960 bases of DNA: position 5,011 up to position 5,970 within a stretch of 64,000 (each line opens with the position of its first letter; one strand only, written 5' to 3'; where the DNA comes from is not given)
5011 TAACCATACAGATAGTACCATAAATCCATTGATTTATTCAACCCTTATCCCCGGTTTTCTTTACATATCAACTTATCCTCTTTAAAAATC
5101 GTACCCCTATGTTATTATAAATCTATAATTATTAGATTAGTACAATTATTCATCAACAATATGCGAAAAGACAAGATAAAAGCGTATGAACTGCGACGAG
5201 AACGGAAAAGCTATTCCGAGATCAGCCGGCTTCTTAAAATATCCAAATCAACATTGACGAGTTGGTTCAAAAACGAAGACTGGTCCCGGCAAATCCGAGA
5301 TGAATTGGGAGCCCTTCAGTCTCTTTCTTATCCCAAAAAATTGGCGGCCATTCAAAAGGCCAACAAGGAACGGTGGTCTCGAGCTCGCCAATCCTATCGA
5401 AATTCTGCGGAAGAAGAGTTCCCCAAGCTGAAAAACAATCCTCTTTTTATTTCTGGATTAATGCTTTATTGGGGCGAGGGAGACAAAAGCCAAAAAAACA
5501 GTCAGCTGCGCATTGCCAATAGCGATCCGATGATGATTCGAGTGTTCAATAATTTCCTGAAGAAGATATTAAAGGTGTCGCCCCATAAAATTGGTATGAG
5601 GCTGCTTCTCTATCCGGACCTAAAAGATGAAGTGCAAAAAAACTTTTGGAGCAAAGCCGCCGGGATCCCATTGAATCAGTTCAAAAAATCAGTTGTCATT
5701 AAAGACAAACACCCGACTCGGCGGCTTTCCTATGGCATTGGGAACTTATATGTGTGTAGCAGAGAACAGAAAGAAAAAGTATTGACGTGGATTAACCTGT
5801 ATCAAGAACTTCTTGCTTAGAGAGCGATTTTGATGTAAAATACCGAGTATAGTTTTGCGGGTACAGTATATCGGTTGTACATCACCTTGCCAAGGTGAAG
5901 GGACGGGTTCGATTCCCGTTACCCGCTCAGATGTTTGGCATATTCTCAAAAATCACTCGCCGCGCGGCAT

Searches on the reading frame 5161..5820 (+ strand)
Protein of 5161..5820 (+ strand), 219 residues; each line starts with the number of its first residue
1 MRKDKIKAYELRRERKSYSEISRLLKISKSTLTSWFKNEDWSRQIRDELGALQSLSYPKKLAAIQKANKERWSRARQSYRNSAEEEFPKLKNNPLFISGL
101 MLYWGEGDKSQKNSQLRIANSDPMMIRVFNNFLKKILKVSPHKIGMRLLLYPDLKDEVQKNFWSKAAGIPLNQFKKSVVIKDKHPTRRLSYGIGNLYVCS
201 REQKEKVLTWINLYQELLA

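Call 93: search_solved_structures(query=window:5161-5820:+, max_evalue=1)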
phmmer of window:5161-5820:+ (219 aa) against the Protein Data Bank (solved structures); distinct sequences matched with E-value up to 1: 3.
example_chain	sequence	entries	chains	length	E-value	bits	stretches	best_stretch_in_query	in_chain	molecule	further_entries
2elh_A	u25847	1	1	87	0.13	15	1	3-44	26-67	CG11849-PA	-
1a3y_A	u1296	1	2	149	0.21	14.3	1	130-212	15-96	ODORANT BINDING PROTEIN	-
1dzj_A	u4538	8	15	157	0.23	14.2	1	130-212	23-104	ODORANT-BINDING PROTEIN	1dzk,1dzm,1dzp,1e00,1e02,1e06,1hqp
